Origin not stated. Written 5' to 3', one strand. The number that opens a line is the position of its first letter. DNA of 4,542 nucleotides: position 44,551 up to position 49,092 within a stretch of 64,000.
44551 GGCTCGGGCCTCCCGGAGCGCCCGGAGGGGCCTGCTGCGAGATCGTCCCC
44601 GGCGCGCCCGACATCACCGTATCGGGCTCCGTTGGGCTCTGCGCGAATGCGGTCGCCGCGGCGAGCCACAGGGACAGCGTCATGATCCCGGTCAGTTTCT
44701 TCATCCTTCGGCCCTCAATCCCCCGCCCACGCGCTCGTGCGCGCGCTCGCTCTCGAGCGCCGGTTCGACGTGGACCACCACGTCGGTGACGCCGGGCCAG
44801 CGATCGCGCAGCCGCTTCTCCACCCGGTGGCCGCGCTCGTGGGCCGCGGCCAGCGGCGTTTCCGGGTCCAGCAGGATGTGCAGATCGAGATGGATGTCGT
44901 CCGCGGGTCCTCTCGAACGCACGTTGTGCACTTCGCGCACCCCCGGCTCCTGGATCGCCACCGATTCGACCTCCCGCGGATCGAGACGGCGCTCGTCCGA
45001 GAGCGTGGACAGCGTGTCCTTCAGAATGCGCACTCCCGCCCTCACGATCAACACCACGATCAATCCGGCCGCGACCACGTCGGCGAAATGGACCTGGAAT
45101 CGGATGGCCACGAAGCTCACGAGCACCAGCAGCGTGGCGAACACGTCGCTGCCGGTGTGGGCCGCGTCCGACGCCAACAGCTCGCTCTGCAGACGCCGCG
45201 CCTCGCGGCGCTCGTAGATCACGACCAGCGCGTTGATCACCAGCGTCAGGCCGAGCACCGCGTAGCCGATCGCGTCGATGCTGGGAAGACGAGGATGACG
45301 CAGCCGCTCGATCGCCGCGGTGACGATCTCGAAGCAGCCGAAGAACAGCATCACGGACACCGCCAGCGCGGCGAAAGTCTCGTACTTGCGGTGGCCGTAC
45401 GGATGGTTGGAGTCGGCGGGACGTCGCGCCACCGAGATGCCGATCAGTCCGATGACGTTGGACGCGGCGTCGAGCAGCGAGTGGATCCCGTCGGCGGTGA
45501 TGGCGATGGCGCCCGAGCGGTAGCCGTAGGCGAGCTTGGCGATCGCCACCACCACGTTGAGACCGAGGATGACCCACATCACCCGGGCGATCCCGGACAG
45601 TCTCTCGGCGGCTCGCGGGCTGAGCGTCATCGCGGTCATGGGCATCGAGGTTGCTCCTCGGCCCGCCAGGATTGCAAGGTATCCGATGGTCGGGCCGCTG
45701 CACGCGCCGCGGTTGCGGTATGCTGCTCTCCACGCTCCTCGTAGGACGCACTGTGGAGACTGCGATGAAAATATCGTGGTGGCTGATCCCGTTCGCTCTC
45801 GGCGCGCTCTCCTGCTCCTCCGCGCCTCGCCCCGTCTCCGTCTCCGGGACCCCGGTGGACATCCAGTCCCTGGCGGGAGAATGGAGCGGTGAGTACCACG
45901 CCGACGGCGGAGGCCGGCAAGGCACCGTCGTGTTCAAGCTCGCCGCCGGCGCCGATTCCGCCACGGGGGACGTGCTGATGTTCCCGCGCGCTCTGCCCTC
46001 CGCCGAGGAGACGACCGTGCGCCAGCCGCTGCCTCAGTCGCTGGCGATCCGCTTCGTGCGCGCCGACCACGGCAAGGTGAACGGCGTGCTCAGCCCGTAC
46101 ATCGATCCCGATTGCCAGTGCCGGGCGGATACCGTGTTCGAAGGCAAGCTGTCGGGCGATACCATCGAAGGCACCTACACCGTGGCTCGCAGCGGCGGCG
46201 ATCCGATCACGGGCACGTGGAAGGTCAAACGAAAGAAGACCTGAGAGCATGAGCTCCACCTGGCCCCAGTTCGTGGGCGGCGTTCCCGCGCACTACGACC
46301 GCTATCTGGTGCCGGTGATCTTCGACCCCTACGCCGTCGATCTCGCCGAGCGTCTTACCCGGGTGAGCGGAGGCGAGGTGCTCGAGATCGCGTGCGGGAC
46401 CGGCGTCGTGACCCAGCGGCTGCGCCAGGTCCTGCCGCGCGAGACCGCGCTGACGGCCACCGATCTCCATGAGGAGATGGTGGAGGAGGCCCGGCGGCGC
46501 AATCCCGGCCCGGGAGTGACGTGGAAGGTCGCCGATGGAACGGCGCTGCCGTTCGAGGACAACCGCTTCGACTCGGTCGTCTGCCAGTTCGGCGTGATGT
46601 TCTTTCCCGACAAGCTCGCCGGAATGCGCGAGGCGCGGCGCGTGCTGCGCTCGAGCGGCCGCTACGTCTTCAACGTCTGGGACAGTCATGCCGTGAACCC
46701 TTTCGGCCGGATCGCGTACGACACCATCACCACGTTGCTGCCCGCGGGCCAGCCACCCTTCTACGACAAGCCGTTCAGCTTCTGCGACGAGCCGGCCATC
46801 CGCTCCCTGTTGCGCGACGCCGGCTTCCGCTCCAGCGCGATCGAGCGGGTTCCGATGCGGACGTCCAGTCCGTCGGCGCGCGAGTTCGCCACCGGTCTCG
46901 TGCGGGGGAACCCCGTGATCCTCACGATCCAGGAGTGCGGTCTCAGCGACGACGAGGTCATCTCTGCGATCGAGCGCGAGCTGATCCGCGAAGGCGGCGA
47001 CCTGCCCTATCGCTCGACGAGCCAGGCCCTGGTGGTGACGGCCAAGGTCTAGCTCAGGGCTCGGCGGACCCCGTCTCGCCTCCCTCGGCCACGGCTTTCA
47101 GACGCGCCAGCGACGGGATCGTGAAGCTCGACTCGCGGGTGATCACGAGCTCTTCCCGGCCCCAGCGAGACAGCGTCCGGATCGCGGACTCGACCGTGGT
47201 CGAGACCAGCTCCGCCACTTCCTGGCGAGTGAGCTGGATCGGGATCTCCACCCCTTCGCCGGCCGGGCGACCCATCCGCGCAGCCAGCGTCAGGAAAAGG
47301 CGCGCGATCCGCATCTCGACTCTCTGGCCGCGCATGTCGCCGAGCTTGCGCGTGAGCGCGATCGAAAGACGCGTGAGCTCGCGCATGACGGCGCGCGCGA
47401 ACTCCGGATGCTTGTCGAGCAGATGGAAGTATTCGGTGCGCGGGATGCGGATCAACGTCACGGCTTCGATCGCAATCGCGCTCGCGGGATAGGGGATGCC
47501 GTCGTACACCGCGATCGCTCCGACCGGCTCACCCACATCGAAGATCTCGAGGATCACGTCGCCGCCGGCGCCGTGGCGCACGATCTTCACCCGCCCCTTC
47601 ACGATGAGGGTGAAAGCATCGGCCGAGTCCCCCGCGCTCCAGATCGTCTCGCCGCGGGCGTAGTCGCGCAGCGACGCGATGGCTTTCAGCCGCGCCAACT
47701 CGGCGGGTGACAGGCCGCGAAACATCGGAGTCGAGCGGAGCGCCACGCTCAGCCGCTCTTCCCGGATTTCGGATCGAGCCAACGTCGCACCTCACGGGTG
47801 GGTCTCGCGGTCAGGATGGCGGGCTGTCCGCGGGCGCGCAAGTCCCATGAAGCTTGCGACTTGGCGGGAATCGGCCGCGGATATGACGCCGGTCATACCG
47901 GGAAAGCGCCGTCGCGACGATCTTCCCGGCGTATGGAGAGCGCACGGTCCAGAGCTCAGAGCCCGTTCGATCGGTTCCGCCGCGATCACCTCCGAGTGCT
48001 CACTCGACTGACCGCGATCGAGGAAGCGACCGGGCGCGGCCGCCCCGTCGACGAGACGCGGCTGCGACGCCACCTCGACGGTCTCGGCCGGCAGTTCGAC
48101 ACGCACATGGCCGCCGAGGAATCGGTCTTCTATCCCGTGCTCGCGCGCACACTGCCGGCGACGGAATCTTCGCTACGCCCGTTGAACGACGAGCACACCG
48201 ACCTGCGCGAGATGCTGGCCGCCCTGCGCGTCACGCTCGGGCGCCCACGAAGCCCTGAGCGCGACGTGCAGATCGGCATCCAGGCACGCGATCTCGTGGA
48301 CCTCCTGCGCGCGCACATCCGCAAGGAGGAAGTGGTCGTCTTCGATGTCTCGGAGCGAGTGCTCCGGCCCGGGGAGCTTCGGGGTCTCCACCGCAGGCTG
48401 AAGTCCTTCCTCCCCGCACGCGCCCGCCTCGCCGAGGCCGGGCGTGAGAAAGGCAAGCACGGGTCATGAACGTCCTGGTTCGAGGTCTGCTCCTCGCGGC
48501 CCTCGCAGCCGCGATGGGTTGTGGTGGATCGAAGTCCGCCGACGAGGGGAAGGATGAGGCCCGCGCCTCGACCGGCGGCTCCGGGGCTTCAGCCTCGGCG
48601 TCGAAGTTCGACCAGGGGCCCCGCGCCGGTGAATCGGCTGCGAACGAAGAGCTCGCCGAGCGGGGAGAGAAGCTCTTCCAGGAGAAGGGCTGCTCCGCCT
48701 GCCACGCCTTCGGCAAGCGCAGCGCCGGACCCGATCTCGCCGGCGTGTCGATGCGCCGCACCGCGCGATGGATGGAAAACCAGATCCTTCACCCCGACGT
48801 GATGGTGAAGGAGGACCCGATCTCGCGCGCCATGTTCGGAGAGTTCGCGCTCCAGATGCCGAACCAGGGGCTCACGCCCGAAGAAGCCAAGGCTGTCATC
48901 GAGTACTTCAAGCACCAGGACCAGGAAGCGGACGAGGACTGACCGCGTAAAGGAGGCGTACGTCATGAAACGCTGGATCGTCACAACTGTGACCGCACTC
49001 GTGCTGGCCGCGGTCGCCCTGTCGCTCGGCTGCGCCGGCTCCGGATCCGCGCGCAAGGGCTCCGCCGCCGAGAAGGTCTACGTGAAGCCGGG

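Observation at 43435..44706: Pentaheme cytochrome c overlapping a His-rich 3-TM protein, a candidate membrane electron-entry module next to the nos locus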

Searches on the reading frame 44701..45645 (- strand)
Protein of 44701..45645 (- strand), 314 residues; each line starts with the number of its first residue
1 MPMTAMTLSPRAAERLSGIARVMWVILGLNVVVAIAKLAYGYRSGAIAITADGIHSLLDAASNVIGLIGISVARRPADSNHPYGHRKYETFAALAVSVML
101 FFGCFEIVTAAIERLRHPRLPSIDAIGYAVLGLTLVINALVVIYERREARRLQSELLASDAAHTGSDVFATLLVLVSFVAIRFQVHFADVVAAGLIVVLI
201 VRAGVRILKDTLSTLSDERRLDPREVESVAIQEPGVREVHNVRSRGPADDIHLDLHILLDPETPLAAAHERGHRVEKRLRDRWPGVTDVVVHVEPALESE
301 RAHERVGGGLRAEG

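Call 4: search_protein_families(library=pfam, max_evalue=0.01, proteins=[window:44701-45645:-])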
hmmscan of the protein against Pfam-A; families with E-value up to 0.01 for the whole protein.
window:44701-45645:- (314 aa): 2 families
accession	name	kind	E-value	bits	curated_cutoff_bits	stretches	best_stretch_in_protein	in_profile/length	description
PF01545.26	Cation_efflux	-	4.6e-45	154.3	26.6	1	23-215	1-197/198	Cation efflux family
PF16916.11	ZT_dimer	-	4.7e-18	65.4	26.7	1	224-295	7-77/78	Dimerisation domain of Zinc Transporter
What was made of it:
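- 44701..45645 (-): CDF (cation diffusion facilitator) metal exporter, 314 aa; first gene of the operon. Pfam Cation_efflux E 4.6e-45 and ZT_dimer E 4.7e-18 (call 4).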

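Call 52: search_solved_structures(query=window:44701-45645:-, show_alignments=2, max_evalue=1e-10)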
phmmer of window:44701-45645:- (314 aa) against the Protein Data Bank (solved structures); distinct sequences matched with E-value up to 1e-10: 9.
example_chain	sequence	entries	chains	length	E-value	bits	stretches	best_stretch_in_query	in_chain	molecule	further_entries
2qfi_A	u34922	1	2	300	1.4e-29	106.9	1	33-297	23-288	Ferrous-iron efflux pump fieF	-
3h90_A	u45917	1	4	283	3e-29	105.8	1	33-296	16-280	Ferrous-iron efflux pump fieF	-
5vrf_B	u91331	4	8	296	3e-23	86.1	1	32-296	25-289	Cadmium and zinc efflux pump FieF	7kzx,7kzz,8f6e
3j1z_P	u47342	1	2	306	3.4e-23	85.9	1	32-296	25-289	Cation efflux family protein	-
8f6j_B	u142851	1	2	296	4.9e-23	85.4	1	32-296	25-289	Cadmium and zinc efflux pump FieF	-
8f6f_A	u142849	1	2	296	3.8e-22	82.5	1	32-296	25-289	Cadmium and zinc efflux pump FieF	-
8f6h_A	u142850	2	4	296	4.3e-22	82.3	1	32-296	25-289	Cadmium and zinc efflux pump FieF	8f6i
8f6k_A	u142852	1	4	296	5.1e-22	82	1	32-294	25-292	Cadmium and zinc efflux pump FieF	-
6xpe_B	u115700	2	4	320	5.8e-11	45.7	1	31-243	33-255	Zinc transporter 8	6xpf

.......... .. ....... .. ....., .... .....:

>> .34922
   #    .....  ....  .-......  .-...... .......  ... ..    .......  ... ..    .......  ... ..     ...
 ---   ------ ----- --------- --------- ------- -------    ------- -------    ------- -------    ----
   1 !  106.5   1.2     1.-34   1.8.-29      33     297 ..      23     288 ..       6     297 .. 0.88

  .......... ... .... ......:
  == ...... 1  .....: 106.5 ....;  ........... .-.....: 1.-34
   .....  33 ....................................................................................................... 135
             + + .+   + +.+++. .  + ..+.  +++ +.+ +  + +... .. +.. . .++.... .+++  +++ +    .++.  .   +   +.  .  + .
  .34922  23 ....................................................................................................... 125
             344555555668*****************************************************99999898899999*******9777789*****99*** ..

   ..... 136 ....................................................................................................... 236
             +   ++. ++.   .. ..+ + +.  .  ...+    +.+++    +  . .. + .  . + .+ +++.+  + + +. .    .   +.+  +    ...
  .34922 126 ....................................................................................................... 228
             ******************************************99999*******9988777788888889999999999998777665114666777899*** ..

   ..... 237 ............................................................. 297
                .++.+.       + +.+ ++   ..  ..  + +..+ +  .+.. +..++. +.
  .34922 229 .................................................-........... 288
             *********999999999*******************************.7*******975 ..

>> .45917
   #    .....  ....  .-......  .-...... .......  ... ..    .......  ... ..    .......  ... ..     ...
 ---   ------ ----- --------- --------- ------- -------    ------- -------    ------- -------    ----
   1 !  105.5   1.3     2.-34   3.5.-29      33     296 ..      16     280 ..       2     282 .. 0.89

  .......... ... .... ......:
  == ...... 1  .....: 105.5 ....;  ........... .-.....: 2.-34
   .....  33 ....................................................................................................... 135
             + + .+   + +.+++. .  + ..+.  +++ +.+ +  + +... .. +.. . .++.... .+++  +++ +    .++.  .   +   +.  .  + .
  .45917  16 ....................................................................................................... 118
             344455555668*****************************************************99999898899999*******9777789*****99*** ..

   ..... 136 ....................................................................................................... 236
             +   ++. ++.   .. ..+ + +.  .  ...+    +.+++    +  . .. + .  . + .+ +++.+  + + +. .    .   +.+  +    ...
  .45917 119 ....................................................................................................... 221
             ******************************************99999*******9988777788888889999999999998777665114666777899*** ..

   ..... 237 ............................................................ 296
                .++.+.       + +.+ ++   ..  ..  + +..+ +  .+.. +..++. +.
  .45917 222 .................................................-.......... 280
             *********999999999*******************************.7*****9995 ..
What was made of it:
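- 44701..45645 (-): In that alignment the transport-site residues read H-x3-D (TM2, where YiiP has D-x3-D) and H-x3-D (TM5) (call 52).
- On Cation diffusion facilitator (Pfam PF01545 + PF16916): Alignment to YiiP shows H-x3-D / H-x3-D at the site-A positions (call 52).
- This leaves the cytochrome's role unexplained if zinc is the substrate (call 52; own knowledge of CDF site types).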

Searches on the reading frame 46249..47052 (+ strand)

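Call 4: search_protein_families(library=pfam, max_evalue=0.01, proteins=[window:46249-47052:+])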
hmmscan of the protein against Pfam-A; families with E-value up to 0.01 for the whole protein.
window:46249-47052:+ (267 aa): 8 families
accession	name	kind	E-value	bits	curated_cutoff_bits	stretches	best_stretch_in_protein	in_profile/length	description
PF08241.18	Methyltransf_11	-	4.4e-21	75.8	21.2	1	45-141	1-95/95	Methyltransferase domain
PF13649.12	Methyltransf_25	-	5e-21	75.6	27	1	44-137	1-97/97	Methyltransferase domain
PF01209.24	Ubie_methyltran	-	4e-19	69.3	20.1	1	38-165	45-175/233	ubiE/COQ5 methyltransferase family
PF13847.12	Methyltransf_31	-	2.1e-13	50.6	27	1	40-145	3-113/145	Methyltransferase domain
PF08242.18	Methyltransf_12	-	3.5e-11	44.1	30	1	45-138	1-97/98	Methyltransferase domain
PF13489.12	Methyltransf_23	-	8.1e-09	35.8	27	1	35-194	15-160/164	Methyltransferase domain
PF05401.17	NodS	-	2.2e-05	24.8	24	1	41-142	44-145/201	Nodulation protein S (NodS)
PF05175.20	MTS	-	0.00033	20.8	23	1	32-112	23-104/170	Methyltransferase small domain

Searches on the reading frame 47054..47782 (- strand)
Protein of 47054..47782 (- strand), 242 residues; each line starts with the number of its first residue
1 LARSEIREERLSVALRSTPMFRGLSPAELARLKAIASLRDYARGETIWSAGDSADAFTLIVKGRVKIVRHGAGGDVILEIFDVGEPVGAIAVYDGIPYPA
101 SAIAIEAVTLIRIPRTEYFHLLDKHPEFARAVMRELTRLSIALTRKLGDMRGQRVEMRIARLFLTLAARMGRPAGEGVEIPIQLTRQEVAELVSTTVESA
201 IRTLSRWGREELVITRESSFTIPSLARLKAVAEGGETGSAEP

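Call 4: search_protein_families(library=pfam, max_evalue=0.01, proteins=[window:47054-47782:-])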
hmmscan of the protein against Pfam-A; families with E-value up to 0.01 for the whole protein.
window:47054-47782:- (242 aa): 3 families
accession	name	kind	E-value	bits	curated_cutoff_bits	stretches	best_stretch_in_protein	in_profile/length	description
PF00027.35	cNMP_binding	-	2.8e-17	62.9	27.5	1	39-125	2-89/89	Cyclic nucleotide-binding domain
PF13545.12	HTH_Crp_2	-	1.2e-12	48.1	27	1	158-230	2-69/70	Crp-like helix-turn-helix domain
PF00325.26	Crp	-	0.00011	22.3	21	1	182-211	1-30/32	Bacterial regulatory proteins, crp family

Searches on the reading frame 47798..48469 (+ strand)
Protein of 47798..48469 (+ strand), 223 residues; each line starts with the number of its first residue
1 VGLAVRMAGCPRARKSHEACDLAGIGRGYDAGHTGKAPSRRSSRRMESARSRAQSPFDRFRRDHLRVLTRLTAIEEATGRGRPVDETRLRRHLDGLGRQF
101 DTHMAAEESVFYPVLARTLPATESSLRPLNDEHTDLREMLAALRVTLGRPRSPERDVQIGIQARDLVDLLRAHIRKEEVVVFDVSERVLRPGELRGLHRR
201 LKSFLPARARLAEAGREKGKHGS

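Call 71: search_protein_families(library=pfam, max_evalue=0.0001, proteins=[window:47798-48469:+])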
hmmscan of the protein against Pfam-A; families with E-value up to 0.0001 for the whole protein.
window:47798-48469:+ (223 aa): 1 family
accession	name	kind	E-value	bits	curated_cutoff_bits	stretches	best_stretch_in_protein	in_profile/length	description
PF01814.28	Hemerythrin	-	1.6e-18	67.8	25.3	1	56-182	2-124/127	Hemerythrin HHE cation binding domain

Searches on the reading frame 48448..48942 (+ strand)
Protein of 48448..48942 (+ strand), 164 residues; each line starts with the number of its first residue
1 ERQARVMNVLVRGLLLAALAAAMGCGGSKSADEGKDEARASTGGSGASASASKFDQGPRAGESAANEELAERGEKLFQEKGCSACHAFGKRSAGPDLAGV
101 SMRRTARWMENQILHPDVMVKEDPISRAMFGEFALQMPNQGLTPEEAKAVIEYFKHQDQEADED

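Call 4: search_protein_families(library=pfam, max_evalue=0.01, proteins=[window:48448-48942:+])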
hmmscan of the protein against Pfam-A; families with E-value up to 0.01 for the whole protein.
window:48448-48942:+ (164 aa): 3 families
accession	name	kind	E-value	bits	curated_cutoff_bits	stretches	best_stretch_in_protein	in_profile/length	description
PF00034.26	Cytochrom_C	-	2.3e-12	48.5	21.3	1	70-156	1-88/90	Cytochrome c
PF13442.11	Cytochrome_CBB3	-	4.6e-07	30.5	27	1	70-153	3-67/68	Cytochrome C oxidase, cbb3-type, subunit III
PF02433.20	FixO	-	0.0011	19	29.6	0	89-122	98-131/219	Cytochrome C oxidase, mono-heme subunit/FixO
